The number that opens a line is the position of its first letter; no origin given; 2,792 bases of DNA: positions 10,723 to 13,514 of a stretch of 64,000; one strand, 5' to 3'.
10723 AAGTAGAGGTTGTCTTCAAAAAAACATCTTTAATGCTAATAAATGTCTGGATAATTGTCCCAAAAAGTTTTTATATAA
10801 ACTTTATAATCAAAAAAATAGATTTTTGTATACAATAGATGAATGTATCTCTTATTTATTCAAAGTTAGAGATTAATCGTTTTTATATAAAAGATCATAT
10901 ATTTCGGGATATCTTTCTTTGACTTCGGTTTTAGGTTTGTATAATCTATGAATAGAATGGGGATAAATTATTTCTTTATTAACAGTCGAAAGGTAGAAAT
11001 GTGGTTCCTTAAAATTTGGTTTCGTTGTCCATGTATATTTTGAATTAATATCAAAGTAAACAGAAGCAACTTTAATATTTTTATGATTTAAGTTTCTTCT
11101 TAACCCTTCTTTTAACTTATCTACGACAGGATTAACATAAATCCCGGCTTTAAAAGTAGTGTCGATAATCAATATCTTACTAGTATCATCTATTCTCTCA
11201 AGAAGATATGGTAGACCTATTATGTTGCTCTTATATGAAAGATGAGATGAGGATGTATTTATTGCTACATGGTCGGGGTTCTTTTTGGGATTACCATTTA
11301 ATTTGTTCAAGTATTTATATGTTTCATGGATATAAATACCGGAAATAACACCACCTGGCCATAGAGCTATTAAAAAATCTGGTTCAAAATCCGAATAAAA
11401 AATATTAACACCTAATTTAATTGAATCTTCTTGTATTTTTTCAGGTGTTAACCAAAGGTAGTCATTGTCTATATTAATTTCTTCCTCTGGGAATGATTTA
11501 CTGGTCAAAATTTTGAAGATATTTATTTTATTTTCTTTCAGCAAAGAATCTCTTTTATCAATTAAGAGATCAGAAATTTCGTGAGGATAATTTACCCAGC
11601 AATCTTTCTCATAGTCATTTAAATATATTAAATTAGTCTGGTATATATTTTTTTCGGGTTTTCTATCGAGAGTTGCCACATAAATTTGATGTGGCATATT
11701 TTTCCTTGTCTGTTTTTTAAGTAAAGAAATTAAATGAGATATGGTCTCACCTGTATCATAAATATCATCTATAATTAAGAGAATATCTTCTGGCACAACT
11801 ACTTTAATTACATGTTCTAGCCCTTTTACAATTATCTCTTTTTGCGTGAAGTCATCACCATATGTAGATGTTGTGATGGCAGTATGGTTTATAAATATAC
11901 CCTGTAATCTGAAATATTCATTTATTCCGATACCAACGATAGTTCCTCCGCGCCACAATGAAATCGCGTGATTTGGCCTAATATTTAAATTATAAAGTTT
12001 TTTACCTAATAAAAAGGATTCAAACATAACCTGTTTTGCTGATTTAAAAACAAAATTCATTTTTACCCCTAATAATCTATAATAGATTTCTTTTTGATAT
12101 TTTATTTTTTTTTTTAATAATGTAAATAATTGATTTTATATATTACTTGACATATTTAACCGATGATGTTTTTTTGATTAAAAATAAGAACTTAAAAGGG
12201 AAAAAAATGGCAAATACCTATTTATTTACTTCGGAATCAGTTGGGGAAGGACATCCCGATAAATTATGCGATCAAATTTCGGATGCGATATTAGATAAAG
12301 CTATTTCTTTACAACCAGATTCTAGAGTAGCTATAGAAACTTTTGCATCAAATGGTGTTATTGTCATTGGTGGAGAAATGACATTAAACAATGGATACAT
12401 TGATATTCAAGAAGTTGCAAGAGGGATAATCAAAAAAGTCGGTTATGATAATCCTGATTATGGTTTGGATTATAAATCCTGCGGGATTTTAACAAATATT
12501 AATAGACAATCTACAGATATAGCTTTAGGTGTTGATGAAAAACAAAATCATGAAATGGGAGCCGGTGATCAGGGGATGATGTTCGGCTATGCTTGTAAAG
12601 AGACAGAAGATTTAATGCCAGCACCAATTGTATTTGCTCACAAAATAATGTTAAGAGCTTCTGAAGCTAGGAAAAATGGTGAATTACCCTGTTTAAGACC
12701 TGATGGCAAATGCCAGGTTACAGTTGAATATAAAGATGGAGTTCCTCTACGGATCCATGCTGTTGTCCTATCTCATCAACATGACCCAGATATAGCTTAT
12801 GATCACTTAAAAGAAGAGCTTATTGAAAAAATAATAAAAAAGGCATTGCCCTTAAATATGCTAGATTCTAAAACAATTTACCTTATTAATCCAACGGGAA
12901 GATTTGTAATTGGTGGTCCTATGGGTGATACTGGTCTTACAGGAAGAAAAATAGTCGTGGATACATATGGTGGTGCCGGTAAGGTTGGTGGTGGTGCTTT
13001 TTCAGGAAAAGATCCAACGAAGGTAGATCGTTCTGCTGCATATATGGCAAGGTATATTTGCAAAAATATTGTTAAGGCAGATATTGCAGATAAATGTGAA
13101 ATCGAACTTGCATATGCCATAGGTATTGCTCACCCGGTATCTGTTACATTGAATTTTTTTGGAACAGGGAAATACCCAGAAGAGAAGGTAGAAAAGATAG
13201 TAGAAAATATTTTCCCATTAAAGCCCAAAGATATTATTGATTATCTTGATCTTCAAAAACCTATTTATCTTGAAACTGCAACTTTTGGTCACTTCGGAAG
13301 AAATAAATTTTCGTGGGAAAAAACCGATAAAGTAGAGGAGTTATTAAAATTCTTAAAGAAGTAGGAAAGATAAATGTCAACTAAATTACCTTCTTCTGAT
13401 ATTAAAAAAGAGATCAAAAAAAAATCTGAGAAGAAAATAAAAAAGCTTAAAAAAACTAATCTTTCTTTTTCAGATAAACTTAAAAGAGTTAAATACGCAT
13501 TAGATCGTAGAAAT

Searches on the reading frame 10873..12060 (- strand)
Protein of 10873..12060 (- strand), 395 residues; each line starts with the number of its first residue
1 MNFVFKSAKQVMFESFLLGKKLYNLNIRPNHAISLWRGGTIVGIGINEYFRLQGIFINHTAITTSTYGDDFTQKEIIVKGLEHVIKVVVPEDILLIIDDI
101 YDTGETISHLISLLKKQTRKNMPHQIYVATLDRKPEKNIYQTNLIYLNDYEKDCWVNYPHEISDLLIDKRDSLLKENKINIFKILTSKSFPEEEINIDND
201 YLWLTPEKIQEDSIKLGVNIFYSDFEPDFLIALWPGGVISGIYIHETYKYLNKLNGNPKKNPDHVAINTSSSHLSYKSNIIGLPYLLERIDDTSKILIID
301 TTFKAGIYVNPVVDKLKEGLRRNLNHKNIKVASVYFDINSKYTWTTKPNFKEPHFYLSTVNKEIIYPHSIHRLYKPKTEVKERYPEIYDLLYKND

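Call 52: search_protein_families(library=pfam, proteins=[window:10873-12060:-], max_evalue=0.01)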
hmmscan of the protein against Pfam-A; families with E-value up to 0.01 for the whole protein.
window:10873-12060:- (395 aa): 1 family
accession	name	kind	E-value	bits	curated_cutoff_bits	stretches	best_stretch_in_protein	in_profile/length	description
PF00156.33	Pribosyltran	-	0.00019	21.2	26.3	1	93-137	89-129/158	Phosphoribosyl transferase domain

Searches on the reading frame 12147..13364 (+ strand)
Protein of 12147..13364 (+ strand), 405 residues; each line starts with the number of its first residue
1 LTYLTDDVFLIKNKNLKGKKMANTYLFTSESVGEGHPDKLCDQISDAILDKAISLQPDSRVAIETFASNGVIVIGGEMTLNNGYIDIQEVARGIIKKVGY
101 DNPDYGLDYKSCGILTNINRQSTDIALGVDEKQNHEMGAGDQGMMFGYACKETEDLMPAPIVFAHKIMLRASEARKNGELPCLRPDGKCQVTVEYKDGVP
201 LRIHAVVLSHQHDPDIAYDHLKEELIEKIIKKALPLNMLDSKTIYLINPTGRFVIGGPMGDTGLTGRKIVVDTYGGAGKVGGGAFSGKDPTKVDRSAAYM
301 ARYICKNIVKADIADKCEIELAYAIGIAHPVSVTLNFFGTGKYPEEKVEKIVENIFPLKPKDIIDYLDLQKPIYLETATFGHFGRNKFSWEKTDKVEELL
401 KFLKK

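Call 52: search_protein_families(library=pfam, proteins=[window:12147-13364:+], max_evalue=0.01)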
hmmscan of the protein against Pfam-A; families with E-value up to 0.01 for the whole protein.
window:12147-13364:+ (405 aa): 4 families
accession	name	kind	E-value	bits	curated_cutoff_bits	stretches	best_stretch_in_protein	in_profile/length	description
PF02773.21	S-AdoMet_synt_C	-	6.8e-65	217.6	25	1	255-392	1-138/138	S-adenosylmethionine synthetase, C-terminal domain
PF02772.21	S-AdoMet_synt_M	-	3.5e-47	159.9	29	1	136-253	1-120/120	S-adenosylmethionine synthetase, central domain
PF00438.25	S-AdoMet_synt_N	-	2.7e-37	127.7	33.1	1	25-122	2-98/99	S-adenosylmethionine synthetase, N-terminal domain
PF01941.24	AdoMet_Synthase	-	0.0013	18.1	27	0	14-52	6-44/395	S-adenosylmethionine synthetase (AdoMet synthetase)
